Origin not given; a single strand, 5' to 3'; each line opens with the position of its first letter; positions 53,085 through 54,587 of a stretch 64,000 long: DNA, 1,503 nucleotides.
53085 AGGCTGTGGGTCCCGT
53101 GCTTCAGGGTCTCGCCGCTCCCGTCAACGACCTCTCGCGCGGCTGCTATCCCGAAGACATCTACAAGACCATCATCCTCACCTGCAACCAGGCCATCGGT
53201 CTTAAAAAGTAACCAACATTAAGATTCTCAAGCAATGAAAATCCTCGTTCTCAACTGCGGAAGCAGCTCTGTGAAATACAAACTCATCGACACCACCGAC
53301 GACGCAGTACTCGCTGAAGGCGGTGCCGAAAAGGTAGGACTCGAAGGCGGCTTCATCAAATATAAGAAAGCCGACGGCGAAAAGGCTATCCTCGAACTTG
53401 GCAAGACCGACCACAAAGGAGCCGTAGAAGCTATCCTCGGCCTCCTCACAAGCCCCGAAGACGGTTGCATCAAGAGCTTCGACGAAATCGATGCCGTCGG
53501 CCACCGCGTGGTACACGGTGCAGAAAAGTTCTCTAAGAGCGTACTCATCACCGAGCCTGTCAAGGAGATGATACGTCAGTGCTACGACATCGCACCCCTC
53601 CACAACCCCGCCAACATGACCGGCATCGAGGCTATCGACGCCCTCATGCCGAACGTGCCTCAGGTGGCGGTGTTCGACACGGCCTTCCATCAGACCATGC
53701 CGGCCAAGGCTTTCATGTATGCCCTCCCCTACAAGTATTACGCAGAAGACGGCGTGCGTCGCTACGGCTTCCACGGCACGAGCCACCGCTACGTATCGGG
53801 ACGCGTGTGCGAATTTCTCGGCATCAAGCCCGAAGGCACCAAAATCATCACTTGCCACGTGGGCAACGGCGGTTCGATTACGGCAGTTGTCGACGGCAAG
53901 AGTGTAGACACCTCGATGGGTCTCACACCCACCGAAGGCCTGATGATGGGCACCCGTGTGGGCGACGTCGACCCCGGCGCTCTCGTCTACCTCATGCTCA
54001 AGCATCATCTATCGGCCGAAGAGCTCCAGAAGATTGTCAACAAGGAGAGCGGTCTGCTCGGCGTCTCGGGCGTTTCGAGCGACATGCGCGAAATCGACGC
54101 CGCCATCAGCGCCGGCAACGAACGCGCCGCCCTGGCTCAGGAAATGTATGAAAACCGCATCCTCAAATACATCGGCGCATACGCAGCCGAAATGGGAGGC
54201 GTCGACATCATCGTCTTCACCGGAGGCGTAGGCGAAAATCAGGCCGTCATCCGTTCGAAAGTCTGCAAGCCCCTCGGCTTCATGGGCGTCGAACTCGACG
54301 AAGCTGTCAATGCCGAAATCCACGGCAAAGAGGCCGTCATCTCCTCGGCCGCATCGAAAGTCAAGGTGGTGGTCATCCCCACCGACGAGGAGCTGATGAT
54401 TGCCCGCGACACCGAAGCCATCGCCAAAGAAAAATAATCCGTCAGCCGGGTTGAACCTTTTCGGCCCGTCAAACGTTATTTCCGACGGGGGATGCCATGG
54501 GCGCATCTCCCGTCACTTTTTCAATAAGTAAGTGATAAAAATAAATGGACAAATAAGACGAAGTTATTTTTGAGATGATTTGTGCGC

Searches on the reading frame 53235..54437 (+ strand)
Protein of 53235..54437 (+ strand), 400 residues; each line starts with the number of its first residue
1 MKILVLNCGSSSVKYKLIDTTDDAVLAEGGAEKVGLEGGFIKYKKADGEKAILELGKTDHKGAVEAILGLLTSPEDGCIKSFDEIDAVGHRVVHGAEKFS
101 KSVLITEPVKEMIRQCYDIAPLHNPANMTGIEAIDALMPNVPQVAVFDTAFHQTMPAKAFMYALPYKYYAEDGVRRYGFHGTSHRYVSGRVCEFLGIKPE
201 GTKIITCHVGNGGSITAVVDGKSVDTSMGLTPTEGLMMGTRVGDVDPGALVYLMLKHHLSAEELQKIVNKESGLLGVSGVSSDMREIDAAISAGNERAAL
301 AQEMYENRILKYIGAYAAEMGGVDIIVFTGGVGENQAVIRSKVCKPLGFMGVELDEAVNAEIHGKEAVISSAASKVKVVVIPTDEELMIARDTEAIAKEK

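Call 22: find_encoding_contigs(protein=window:53235-54437:+, flank=10000, max_places=10)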
Protein window:53235-54437:+ (400 aa): 1 contig read that carries it; 1 place shown.
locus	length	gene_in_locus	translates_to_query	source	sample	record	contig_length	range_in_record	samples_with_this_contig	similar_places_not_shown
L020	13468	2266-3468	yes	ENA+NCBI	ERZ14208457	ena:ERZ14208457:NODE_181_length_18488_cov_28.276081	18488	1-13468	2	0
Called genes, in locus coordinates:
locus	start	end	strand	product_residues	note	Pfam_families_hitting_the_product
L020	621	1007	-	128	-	PF01197:Ribosomal_L31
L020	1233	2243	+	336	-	PF01515:PTA_PTB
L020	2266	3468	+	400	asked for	PF00871:Acetate_kinase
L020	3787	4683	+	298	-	PF01408:GFO_IDH_MocA, PF03447:NAD_binding_3 (weak), PF16654:DAPDH_C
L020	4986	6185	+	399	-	PF13175:AAA_15, PF13304:AAA_21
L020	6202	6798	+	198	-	-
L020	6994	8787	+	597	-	PF18370:RGI_lyase, PF13517:FG-GAP_3 (faint), PF21348:RGL11_C, PF01839:FG-GAP (faint)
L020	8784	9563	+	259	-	PF03629:SASA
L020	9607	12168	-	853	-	PF13620:CarboxypepD_reg, PF13715:CarbopepD_reg_2, PF18939:DUF5686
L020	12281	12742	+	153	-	PF01928:CYTH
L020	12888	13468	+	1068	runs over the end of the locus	-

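Call 27: find_homologous_proteins(query=window:53235-54437:+, max_evalue=1e-100)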
Query window:53235-54437:+ (400 aa): 7997 proteins with E <= 1e-100 among 8000 candidates; the best 120 are listed.
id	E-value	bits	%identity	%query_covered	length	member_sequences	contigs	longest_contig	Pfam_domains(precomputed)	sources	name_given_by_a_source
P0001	9.7e-260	879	100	100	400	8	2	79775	PF00871.24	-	-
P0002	2.1e-220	750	83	100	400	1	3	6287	PF00871.24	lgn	-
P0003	2.5e-220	749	83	100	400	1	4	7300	PF00871.24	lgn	-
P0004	5.2e-219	745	83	100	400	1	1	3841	PF00871.24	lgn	-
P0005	1.9e-218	743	83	100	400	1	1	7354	PF00871.24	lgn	-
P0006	2.5e-218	743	83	100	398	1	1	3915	PF00871.24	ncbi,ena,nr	ncbi:MAG: acetate kinase [Duncaniella sp.]|nr:acetate kinase [Duncaniella sp.]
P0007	7.4e-218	741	83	100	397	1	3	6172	PF00871.24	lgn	-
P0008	1.1e-217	741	83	100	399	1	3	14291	PF00871.24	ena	-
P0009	1.5e-217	740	83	100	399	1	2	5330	PF00871.24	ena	-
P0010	1.5e-217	740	83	100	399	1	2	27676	PF00871.24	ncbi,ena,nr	ncbi:MAG: acetate kinase [Duncaniella sp.]|nr:acetate kinase [Duncaniella sp.]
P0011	1.6e-217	740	83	100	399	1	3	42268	PF00871.24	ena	-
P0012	2.0e-217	740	82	100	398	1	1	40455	PF00871.24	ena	-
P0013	2.3e-217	740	83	100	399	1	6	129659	PF00871.24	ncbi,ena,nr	ncbi:MAG: acetate kinase [Bacteroides sp.]|nr:acetate kinase [Bacteroides sp.]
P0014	2.4e-217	740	82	100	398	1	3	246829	PF00871.24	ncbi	-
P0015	2.5e-217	740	83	100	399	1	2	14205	PF00871.24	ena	-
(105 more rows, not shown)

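Call 28: find_encoding_contigs(protein=P0013, flank=10000, max_places=6)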
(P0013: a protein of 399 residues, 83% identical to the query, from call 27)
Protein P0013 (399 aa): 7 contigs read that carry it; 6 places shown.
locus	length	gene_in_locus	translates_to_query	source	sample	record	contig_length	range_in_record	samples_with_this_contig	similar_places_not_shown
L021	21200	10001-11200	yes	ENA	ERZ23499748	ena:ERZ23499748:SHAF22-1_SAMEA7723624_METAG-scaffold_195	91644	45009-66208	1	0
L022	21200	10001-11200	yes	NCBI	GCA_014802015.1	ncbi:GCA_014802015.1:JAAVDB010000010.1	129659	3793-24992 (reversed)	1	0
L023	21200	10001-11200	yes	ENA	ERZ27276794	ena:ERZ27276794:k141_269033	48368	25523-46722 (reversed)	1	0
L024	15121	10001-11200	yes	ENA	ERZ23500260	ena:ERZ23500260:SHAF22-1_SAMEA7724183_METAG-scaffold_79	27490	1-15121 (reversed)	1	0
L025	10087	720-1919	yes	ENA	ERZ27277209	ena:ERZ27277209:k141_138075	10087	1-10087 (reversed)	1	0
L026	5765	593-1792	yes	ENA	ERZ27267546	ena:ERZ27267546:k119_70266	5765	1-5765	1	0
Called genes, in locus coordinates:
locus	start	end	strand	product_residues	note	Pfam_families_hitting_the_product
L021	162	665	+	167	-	PF08942:DUF1919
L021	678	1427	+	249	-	PF03808:Glyco_tran_WecG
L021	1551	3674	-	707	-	PF06480:FtsH_ext, PF00004:AAA, PF07728:AAA_5 (faint), PF17862:AAA_lid_3, PF01434:Peptidase_M41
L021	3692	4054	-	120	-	PF02410:RsfS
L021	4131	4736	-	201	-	PF01205:Impact_N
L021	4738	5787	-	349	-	PF02547:Queuosine_synth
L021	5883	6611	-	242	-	PF01509:TruB_N, PF16198:TruB_C_2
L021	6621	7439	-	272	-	PF02673:BacA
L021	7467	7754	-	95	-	PF11297:DUF3098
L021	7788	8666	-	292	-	PF18075:FtsX_ECD, PF02687:FtsX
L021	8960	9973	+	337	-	PF01515:PTA_PTB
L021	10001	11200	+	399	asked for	PF00871:Acetate_kinase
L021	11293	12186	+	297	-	PF01408:GFO_IDH_MocA (weak), PF02629:CoA_binding (faint), PF03447:NAD_binding_3 (weak), PF16654:DAPDH_C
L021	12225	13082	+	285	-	PF01148:CTP_transf_1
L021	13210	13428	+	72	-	PF10771:DUF2582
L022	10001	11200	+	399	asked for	PF00871:Acetate_kinase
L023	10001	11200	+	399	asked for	PF00871:Acetate_kinase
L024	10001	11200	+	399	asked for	PF00871:Acetate_kinase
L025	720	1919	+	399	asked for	PF00871:Acetate_kinase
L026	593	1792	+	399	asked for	PF00871:Acetate_kinase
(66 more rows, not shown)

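Call 29: find_encoding_contigs(protein=P0002, flank=10000, max_places=6)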
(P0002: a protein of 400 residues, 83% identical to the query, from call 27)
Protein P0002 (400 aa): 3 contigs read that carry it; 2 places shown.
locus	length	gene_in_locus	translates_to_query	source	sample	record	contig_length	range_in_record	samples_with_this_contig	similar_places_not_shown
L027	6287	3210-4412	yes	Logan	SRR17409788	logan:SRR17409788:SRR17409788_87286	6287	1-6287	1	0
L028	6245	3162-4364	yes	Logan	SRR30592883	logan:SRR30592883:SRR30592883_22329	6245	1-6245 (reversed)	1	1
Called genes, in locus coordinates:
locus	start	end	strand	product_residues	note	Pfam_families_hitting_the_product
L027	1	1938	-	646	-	?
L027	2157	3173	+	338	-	PF01515:PTA_PTB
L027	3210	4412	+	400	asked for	PF00871:Acetate_kinase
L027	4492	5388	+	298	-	PF01408:GFO_IDH_MocA, PF03447:NAD_binding_3 (weak), PF16654:DAPDH_C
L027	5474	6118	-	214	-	PF01810:LysE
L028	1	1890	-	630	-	?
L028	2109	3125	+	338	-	PF01515:PTA_PTB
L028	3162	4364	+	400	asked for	PF00871:Acetate_kinase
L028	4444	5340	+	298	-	PF01408:GFO_IDH_MocA, PF03447:NAD_binding_3 (weak), PF16654:DAPDH_C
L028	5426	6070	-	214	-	PF01810:LysE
